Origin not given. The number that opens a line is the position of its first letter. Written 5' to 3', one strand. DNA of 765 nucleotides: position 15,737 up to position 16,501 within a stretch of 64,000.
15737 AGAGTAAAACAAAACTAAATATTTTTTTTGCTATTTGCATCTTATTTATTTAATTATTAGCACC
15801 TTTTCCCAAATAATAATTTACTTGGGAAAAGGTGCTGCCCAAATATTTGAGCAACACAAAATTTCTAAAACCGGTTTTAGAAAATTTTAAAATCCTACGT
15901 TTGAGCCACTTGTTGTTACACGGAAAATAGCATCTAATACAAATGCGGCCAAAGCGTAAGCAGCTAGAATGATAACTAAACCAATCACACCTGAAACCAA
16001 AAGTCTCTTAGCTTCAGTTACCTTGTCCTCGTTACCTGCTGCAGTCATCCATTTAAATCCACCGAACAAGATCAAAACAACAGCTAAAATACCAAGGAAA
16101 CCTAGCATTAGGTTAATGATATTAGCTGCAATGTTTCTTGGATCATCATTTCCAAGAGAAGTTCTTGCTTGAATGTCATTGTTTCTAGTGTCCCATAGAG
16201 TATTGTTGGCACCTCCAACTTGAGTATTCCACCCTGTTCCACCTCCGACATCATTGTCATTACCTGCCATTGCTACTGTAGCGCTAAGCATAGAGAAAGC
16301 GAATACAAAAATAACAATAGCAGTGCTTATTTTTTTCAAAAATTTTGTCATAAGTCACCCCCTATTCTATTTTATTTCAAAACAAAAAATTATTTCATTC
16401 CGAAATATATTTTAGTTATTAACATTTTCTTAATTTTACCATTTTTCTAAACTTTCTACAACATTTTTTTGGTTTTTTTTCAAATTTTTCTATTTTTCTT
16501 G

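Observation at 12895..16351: Tandem array of nine TrbC/VirB2-like pilin paralogues with no secretion machinery nearby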

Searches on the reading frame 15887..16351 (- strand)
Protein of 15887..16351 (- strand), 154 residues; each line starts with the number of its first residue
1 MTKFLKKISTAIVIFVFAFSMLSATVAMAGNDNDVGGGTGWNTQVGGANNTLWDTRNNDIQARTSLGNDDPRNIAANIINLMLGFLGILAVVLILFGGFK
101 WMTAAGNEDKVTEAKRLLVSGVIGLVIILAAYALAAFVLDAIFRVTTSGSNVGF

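Call 3: search_protein_families(library=pfam, proteins=[window:15887-16351:-], max_evalue=1)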
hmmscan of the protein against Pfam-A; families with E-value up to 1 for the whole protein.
window:15887-16351:- (154 aa): 5 families
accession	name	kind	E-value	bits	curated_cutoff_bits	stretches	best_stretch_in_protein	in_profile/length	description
PF18895.5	T4SS_pilin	-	6.9e-11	42.5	26.6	1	71-137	5-70/71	Type IV secretion system pilin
PF04956.18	TrbC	-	1.7e-07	31.8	27.9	1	69-137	35-97/98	TrbC/VIRB2 pilin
PF05987.18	DUF898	-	0.039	13.5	28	1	78-149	185-256/336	Bacterial protein of unknown function (DUF898)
PF09534.15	Trp_oprn_chp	-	0.33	11.2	29.6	1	86-140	4-59/180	Tryptophan-associated transmembrane protein (Trp_oprn_chp)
PF19747.4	DUF6234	-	0.4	11.5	27.5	1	86-136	19-71/129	Family of unknown function (DUF6234)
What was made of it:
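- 15887..16351 (-): c1, type-A pilin-family gene (154 aa); candidate major subunit. PF18895 42.5 bits and PF04956 31.8 bits, both above gathering score (call 3).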

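Call 12: find_encoding_contigs(protein=window:15887-16351:-, flank=10000, max_places=6)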
Protein window:15887-16351:- (154 aa): 4 contigs read that carry it; 3 places shown.
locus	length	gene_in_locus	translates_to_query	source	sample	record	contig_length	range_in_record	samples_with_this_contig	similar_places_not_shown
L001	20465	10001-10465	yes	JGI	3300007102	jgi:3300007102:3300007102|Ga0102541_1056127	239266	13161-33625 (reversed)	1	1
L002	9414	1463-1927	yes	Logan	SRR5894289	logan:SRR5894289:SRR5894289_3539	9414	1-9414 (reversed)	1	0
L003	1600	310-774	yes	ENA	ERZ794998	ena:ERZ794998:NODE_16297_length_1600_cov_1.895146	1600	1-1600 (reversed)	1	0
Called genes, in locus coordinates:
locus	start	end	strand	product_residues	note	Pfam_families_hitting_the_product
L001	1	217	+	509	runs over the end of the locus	PF05362:Lon_C (weak), PF13541:ChlI, PF00493:MCM (faint), PF00158:Sigma54_activat (faint), PF01078:Mg_chelatase, PF07728:AAA_5 (weak), PF13335:Mg_chelatase_C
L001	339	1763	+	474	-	PF01547:SBP_bac_1, PF13416:SBP_bac_8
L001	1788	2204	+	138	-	PF18895:T4SS_pilin (weak)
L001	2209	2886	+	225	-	PF12844:HTH_19 (weak), PF13413:HTH_25, PF09136:Glucodextran_B (weak)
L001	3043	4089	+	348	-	PF00154:RecA_N, PF06745:ATPase (faint), PF08423:Rad51, PF01637:ATPase_2 (weak), PF21096:RecA_C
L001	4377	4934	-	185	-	PF08207:EFP_N, PF01132:EFP, PF09285:Elong-fact-P_C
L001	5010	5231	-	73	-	PF01084:Ribosomal_S18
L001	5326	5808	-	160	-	PF00436:SSB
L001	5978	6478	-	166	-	PF01250:Ribosomal_S6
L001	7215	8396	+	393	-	PF01555:N6_N4_Mtase (weak), PF01170:UPF0020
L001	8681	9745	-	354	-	PF01926:MMR_HSR1, PF02421:FeoB_N, PF06071:YchF-GTPase_C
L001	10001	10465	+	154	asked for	PF04956:TrbC (faint), PF18895:T4SS_pilin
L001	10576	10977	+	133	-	PF18895:T4SS_pilin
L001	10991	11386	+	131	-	PF18895:T4SS_pilin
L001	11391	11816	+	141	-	PF18895:T4SS_pilin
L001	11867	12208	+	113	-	PF18895:T4SS_pilin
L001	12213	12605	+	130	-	PF18895:T4SS_pilin (weak)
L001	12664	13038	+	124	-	PF18895:T4SS_pilin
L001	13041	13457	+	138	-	PF18895:T4SS_pilin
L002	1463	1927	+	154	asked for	PF04956:TrbC (faint), PF18895:T4SS_pilin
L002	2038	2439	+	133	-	PF18895:T4SS_pilin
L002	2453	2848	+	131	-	PF18895:T4SS_pilin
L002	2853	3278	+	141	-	PF18895:T4SS_pilin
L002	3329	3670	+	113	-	PF18895:T4SS_pilin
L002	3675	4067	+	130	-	PF18895:T4SS_pilin (weak)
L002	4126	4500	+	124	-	PF18895:T4SS_pilin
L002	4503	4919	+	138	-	PF18895:T4SS_pilin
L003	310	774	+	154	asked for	PF04956:TrbC (faint), PF18895:T4SS_pilin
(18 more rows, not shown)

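Call 21: find_homologous_proteins(query=A1, max_evalue=0.00001)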
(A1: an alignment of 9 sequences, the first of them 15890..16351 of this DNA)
Query A1 (9 sequences) (154 aa, profile of the alignment): 1785 proteins with E <= 0.00001 among 7911 candidates; the best 120 are listed.
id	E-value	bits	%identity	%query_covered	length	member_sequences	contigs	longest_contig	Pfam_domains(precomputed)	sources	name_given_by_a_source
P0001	1.4e-48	182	54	56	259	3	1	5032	PF18895.6,PF05987.19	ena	-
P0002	3.9e-47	178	100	100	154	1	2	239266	PF18895.6,PF04956.19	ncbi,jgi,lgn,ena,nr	ncbi:hypothetical protein C0583_05855 [Candidatus Parcubacteria bacterium]|nr:MAG: hypothetical prot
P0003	2.9e-43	165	48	91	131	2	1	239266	PF18895.6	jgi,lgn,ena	-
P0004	2.7e-41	159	51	44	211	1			PF18895.6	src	-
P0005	5.2e-41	158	57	92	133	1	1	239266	PF18895.6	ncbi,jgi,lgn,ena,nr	ncbi:hypothetical protein C0583_05850 [Candidatus Parcubacteria bacterium]|nr:MAG: hypothetical prot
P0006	9.8e-41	157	32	92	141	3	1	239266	PF18895.6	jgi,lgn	-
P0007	1.4e-40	156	45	40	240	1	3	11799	PF18895.6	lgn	-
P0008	1.0e-39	154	38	90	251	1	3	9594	PF18895.6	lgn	-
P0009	1.2e-39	153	64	99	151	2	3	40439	PF18895.6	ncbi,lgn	-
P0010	6.0e-39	151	64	94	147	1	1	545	PF18895.6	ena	-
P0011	7.9e-39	151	64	97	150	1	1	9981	PF18895.6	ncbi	-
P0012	1.3e-38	150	63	94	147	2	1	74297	PF18895.6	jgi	jgi:hypothetical protein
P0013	1.5e-38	150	61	95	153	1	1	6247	PF18895.6,PF04956.19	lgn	-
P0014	2.0e-38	149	64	94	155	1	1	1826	PF18895.6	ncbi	-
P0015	4.5e-38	148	64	97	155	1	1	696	PF18895.6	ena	-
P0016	5.8e-38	148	51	44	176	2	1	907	PF18895.6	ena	-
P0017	6.2e-38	148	68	70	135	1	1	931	PF18895.6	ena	-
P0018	7.2e-38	148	73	67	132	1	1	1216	PF18895.6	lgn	-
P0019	7.5e-38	147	69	99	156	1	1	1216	PF18895.6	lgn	-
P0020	1.0e-37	147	63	96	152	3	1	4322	PF18895.6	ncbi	-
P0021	1.1e-37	147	57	96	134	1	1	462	PF18895.6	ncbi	-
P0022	2.3e-37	146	67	67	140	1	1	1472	PF18895.6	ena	-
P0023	2.3e-37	146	63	95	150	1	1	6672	PF18895.6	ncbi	-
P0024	3.1e-37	145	67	88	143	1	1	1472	PF18895.6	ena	-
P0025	4.7e-37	145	60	97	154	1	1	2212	PF18895.6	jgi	jgi:hypothetical protein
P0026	6.5e-37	144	66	88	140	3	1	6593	PF18895.6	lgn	-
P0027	6.7e-37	144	61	96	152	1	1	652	PF18895.6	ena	-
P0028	2.3e-36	143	51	94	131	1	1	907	PF18895.6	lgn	-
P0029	2.4e-36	143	63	94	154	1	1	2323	PF18895.6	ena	-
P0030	2.5e-35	139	55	95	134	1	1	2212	PF18895.6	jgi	jgi:hypothetical protein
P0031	3.6e-35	139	63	68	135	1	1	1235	PF18895.6,PF04956.19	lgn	-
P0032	7.6e-35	138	67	62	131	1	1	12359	PF18895.6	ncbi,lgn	-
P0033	8.3e-35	138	60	93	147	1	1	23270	PF18895.6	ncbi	-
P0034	1.1e-34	137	60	62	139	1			PF18895.6,PF04956.19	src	-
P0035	1.8e-34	136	47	96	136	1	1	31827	PF18895.6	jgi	jgi:hypothetical protein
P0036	1.9e-34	136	66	62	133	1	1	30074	PF18895.6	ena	-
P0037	2.3e-34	136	52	96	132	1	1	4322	PF18895.6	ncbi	-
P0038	2.9e-34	136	57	88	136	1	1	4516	PF18895.6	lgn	-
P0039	3.3e-34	136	36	92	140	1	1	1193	PF18895.6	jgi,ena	-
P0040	3.4e-34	136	51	68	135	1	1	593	PF18895.6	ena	-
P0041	4.0e-34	135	68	66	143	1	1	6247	PF18895.6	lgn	-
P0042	4.1e-34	135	50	93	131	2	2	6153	PF18895.6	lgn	-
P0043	5.1e-34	135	58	67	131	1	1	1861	PF18895.6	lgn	-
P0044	6.0e-34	135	62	64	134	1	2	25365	PF18895.6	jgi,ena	-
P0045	7.5e-34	135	46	44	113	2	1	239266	PF18895.6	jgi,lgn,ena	-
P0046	8.7e-34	134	61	61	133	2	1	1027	PF18895.6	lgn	-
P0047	8.9e-34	134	46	94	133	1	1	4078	PF18895.6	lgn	-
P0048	1.1e-33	134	55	69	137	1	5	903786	PF18895.6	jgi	jgi:amino acid transporter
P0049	1.3e-33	134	67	66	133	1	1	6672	PF18895.6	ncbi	-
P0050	1.5e-33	134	57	63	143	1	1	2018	PF18895.6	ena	-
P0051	1.8e-33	133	57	63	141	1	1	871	PF18895.6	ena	-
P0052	1.8e-33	133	48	96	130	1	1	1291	PF18895.6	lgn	-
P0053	1.9e-33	133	63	64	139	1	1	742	PF18895.6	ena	-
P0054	2.2e-33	133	48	95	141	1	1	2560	PF18895.6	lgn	-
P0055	2.3e-33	133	64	71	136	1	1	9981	PF18895.6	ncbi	-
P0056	3.1e-33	133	61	61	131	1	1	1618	PF18895.6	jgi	jgi:hypothetical protein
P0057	3.1e-33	133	71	66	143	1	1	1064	PF18895.6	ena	-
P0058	3.3e-33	132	66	64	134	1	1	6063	PF18895.6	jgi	-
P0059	3.6e-33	132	66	61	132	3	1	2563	PF18895.6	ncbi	-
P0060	3.9e-33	132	57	63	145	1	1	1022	PF18895.6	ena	-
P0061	4.5e-33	132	66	54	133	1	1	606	PF18895.6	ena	-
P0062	4.9e-33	132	69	56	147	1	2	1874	PF18895.6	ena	-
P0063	5.8e-33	132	61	61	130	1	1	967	PF18895.6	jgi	jgi:hypothetical protein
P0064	6.1e-33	132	46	47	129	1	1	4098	PF18895.6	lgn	-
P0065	6.4e-33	132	47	94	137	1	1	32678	PF18895.6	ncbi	-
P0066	7.2e-33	131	31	91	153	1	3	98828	PF18895.6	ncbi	-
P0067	7.5e-33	131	49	92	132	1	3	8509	PF18895.6,PF04956.19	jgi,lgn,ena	-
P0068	7.9e-33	131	60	57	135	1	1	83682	PF18895.6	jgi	-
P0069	8.2e-33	131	42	94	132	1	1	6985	PF18895.6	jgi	jgi:hypothetical protein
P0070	8.8e-33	131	64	62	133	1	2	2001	PF18895.6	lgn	-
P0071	9.0e-33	131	47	95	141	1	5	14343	PF18895.6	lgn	-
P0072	1.1e-32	131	57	62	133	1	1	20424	PF18895.6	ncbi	-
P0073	1.2e-32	131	59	65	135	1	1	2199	PF18895.6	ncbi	-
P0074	1.2e-32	131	55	69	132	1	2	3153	PF18895.6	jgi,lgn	jgi:hypothetical protein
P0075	1.2e-32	131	34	86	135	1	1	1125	PF18895.6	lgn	-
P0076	1.2e-32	131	48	96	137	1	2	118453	PF18895.6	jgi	-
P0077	1.3e-32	131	52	94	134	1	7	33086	PF18895.6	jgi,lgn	jgi:hypothetical protein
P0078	1.3e-32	130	66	61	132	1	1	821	PF18895.6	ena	-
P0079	1.5e-32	130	55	69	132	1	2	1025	PF18895.6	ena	-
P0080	1.6e-32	130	59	65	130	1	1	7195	PF18895.6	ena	-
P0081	1.6e-32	130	47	94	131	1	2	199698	PF18895.6,PF04956.19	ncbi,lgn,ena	-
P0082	1.9e-32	130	64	62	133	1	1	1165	PF18895.6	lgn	-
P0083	2.1e-32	130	50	93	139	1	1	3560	PF18895.6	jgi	jgi:hypothetical protein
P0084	2.1e-32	130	67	54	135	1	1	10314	PF18895.6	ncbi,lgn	-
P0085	2.4e-32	130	45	95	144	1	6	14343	PF18895.6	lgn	-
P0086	2.4e-32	130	57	67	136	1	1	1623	PF18895.6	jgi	-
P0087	2.5e-32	130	49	95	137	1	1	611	PF18895.6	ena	-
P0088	2.7e-32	129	44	95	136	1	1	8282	PF18895.6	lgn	-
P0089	3.1e-32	129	49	95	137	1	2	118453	PF18895.6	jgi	-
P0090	3.1e-32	129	63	72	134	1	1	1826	PF18895.6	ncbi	-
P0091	3.2e-32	129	61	64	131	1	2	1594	PF18895.6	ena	-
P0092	4.0e-32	129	33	37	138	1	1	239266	PF18895.6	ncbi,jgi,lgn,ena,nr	ncbi:hypothetical protein C0583_05900 [Candidatus Parcubacteria bacterium]|nr:MAG: hypothetical prot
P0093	4.1e-32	129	48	95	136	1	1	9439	PF18895.6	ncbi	-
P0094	4.5e-32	129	55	62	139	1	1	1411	PF18895.6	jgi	jgi:hypothetical protein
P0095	4.8e-32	129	45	92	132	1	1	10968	PF18895.6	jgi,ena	-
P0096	4.8e-32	129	48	93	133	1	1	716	PF18895.6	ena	-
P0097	5.1e-32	129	69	55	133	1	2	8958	PF18895.6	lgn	-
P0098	5.2e-32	129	48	93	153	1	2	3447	PF18895.6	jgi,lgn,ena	-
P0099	5.2e-32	129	34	88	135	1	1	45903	PF18895.6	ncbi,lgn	-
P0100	5.2e-32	129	49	94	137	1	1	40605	PF18895.6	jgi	jgi:hypothetical protein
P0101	5.3e-32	129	59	64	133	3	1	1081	PF18895.6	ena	-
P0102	5.6e-32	128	51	94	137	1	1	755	PF18895.6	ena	-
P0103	5.7e-32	128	60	65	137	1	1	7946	PF18895.6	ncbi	-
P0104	6.1e-32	128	47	95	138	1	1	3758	PF18895.6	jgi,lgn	jgi:hypothetical protein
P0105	7.1e-32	128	46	94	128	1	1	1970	PF18895.6,PF04956.19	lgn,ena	-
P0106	7.2e-32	128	46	97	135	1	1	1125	PF18895.6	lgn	-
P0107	7.3e-32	128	54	58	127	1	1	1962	PF18895.6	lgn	-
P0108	8.0e-32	128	47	93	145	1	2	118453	PF18895.6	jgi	-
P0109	8.1e-32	128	64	58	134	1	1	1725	PF18895.6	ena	-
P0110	8.3e-32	128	55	67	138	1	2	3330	PF18895.6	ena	-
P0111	8.8e-32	128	66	56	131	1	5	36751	PF18895.6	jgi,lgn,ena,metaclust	metaclust:\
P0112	8.8e-32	128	36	88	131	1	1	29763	PF18895.6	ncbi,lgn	-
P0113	9.2e-32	128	59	65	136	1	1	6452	PF18895.6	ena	-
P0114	9.5e-32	128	61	62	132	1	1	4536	PF18895.6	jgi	-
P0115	9.8e-32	128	67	54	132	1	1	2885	PF18895.6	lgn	-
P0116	1.1e-31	128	58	65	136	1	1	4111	PF18895.6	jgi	jgi:hypothetical protein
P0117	1.1e-31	128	63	54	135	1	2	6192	PF18895.6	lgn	-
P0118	1.1e-31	128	36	88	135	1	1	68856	PF18895.6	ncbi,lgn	-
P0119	1.2e-31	127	56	62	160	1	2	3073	PF18895.6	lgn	-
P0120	1.2e-31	127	59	66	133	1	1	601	PF18895.6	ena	-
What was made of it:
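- On PF18895 T4SS_pilin (Patescibacterial VirB2-like pilins): All of the top 120 database homologues carry PF18895 (call 21).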

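Call 23: search_solved_structures(query=A1, max_evalue=10, show_alignments=3)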
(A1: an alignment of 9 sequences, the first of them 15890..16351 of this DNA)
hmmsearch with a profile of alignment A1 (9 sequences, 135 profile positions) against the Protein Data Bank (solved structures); distinct sequences matched with E-value up to 10: 3.
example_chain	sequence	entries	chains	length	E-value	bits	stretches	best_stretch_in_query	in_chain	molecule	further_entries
6rz4_A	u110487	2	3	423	0.26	14.5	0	8-81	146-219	Cysteinyl leukotriene receptor 1,Soluble cytochrome b562,Cysteinyl leukotriene receptor 1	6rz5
8cue_1A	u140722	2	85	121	2.7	11.2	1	50-114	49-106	Protein virB2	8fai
8exh_A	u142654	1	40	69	5.5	10.2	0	55-115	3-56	Protein virB2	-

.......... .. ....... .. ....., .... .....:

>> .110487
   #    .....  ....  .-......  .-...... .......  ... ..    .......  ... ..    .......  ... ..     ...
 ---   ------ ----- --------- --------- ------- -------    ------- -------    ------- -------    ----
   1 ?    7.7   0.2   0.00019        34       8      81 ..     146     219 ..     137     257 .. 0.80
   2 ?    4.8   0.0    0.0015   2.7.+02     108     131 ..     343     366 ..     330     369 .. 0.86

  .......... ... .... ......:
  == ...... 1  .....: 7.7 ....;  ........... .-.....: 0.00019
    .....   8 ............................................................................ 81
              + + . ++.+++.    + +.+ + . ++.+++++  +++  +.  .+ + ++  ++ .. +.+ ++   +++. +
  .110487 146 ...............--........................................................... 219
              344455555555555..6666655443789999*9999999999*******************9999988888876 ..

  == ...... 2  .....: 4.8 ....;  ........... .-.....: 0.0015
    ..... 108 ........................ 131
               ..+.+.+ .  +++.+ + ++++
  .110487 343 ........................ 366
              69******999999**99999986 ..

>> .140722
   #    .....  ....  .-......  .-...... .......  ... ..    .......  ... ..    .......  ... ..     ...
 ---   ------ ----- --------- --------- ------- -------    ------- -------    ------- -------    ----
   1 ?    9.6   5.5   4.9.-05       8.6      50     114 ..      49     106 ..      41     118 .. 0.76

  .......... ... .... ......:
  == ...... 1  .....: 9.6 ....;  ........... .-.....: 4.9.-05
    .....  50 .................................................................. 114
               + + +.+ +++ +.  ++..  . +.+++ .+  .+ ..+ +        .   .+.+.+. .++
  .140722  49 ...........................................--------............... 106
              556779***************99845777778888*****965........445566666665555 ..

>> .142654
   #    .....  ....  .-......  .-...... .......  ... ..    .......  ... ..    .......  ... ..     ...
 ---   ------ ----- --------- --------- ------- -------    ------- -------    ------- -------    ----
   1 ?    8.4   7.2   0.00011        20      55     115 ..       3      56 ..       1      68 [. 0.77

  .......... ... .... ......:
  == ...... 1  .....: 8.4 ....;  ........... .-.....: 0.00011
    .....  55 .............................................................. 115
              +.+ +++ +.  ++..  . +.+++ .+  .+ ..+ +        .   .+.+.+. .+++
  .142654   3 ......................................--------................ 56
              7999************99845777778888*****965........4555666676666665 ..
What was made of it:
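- On TrbC/VirB2 (PF04956): An HMM search against PDB gives only E 2.7-5.5 (call 23).
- Sequence similarity to solved VirB2 structures is weak (E 2.7, call 23).
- Tried and rejected: Sequence search of the family profile against PDB (call 23).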

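Call 24: search_protein_families(library=ncbifam, alignment_id=A1, max_evalue=0.1)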
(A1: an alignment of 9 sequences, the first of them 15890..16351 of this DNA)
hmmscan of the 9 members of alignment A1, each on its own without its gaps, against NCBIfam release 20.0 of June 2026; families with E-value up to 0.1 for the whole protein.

A. member 1, window:15890-16351:- (154 aa): 4 families
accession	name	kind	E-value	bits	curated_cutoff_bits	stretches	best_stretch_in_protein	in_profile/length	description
NF045849.1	ICE_MMCAP2_0565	equivalog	2.2e-08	33.7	40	1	78-142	16-80/80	Mbov_0395 family pilin-like conjugal transfer protein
NF010431.0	PRK13857.1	equivalog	0.0011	19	103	1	52-130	36-107/120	pilin major subunit VirB2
NF047765.1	LIC_13387_fam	subfamily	0.0084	15.8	33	1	77-139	52-114/131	LIC_13387 family protein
NF038392.1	div_DrpB_YedR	equivalog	0.091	13.1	50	0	68-104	47-82/86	cell division protein DrpB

B. families by the number of members that match (of 9 scanned): 9 families
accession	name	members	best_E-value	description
NF045849.1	ICE_MMCAP2_0565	8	3.7e-10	Mbov_0395 family pilin-like conjugal transfer protein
NF010431.0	PRK13857.1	2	0.0011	pilin major subunit VirB2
TIGR03340.1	phn_DUF6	2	0.0019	phosphonate utilization associated putative membrane protein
NF047765.1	LIC_13387_fam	2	0.0084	LIC_13387 family protein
TIGR03144.1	cytochr_II_ccsB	1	0.018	c-type cytochrome biogenesis protein CcsB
NF003685.0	PRK05305.2-5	1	0.077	phosphatidylserine decarboxylase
TIGR04370.1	glyco_rpt_poly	1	0.079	oligosaccharide repeat unit polymerase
NF038392.1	div_DrpB_YedR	1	0.091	cell division protein DrpB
NF041023.1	PP0621_fam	1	0.097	PP0621 family protein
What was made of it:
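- On NF045849 Mbov_0395 pilin-like conjugal transfer protein: 8 of 9 copies match (best E 3.7e-10), but c1 scores 33.7 bits, below 40 (call 24).
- Closest known: Mbov_0395 / MMCAP2_0565 pilin-like conjugal transfer protein of Mycoplasma ICEs. Same: 8 of 9 copies match over the two-helix core, with best E 3.7e-10 (call 24).
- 8 of 9 copies hit NF045849, the Mycoplasma ICE pilin-like conjugal transfer protein (call 24).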

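Call 28: find_encoding_contigs(protein=P0048, flank=10000, max_places=2)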
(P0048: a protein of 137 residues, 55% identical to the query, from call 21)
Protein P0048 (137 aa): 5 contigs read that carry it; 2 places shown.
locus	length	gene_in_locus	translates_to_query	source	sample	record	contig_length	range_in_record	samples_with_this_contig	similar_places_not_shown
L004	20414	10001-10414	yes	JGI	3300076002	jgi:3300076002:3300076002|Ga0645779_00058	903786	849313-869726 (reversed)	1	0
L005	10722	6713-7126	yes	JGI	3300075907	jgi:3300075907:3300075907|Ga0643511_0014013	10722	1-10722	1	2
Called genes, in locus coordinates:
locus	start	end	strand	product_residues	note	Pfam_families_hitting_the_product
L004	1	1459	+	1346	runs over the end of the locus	PF00963:Cohesin (weak), PF10179:NDNF (faint), PF16655:PhoD_N (faint), PF16656:Pur_ac_phosph_N (weak), PF16893:fn3_2 (faint), PF16656:Pur_ac_phosph_N, PF00041:fn3, PF16656:Pur_ac_phosph_N, +1 more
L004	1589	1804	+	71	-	-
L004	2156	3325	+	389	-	PF00078:RVT_1, PF08388:GIIM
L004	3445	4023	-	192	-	PF00574:CLP_protease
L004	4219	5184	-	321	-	PF01368:DHH, PF02272:DHHA1 (weak)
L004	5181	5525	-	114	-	PF02033:RBFA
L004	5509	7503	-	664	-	PF04760:IF2_N (faint), PF03308:MeaB (faint), PF00009:GTP_EFTU, PF01926:MMR_HSR1, PF02421:FeoB_N (faint), PF22042:EF-G_D2, PF03144:GTP_EFTU_D2 (faint), PF11987:IF-2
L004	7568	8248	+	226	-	PF01509:TruB_N, PF16198:TruB_C_2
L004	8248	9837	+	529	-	-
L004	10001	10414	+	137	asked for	PF18895:T4SS_pilin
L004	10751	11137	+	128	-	PF18895:T4SS_pilin (weak)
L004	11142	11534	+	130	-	PF18895:T4SS_pilin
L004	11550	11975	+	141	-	PF18895:T4SS_pilin (weak)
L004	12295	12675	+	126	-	PF18895:T4SS_pilin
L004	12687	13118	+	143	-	PF18895:T4SS_pilin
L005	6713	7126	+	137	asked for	PF18895:T4SS_pilin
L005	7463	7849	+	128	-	PF18895:T4SS_pilin (weak)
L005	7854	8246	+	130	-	PF18895:T4SS_pilin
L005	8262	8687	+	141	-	PF18895:T4SS_pilin (weak)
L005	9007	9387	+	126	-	PF18895:T4SS_pilin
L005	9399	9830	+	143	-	PF18895:T4SS_pilin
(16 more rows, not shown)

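Call 29: find_encoding_contigs(protein=P0076, flank=10000, max_places=2)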
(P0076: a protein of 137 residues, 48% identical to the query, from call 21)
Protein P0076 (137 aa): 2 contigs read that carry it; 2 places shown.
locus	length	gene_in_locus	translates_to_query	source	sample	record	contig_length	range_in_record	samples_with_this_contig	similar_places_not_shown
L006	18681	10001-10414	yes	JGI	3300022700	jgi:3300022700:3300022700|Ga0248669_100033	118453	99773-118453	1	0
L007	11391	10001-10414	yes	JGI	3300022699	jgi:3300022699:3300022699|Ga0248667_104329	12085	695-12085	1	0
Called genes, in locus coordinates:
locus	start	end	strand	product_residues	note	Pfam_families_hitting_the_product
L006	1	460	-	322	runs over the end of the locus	PF01368:DHH, PF02272:DHHA1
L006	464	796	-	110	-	PF02033:RBFA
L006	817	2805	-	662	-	PF04760:IF2_N (weak), PF00009:GTP_EFTU, PF01926:MMR_HSR1, PF22042:EF-G_D2, PF11987:IF-2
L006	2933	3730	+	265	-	PF01509:TruB_N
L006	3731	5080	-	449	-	PF00884:Sulfatase, PF01663:Phosphodiest (weak)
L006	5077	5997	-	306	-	PF00535:Glycos_transf_2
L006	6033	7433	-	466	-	PF01663:Phosphodiest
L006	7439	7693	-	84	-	-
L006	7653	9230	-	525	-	-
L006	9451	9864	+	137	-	PF18895:T4SS_pilin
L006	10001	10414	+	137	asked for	PF18895:T4SS_pilin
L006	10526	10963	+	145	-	PF18895:T4SS_pilin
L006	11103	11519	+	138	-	PF18895:T4SS_pilin (weak), PF05545:FixQ (weak)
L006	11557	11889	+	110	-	PF18895:T4SS_pilin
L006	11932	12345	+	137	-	PF18895:T4SS_pilin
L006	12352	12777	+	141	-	PF18895:T4SS_pilin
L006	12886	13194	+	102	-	PF18895:T4SS_pilin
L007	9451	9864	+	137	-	PF18895:T4SS_pilin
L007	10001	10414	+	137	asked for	PF18895:T4SS_pilin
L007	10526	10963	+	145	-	PF18895:T4SS_pilin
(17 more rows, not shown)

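Call 32: predict_structure(alignment_id=A2)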
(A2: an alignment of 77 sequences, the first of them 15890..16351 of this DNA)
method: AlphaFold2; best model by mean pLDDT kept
length: 154 residues; sequences in the alignment: 77
mean_pLDDT: 78.4   pTM: 0.52
mean pLDDT of the five models: 78.4, 78.5, 78.3, 75.6, 73.8
residues with pLDDT >= 90: 53; 70-90: 52; 50-70: 41; < 50: 8
segments of 3 or more residues with pLDDT < 50: 36-38
pLDDT, mean of each block of 10 residues (from residue 1): 82 84 64 50 53 65 65 83 92 96 94 96 96 90 78 53
secondary structure, 60 per line:
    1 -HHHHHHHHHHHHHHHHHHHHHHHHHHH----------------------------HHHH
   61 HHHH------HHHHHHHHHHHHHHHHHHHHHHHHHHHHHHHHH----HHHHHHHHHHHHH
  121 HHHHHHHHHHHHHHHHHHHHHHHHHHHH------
elements in order: H2-28 H57-64 H71-103 H108-148
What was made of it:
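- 15887..16351 (-): AF2 model: signal helix 2-28, disordered 29-56, helical hairpin 71-103/108-148 (call 32).
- On PF18895 T4SS_pilin (Patescibacterial VirB2-like pilins): The AF2 model shows helix 2-28 and a hairpin at 71-103/108-148 with pLDDT above 90 (call 32).
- The AF2 model shows a helical hairpin with pLDDT above 90 (call 32).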
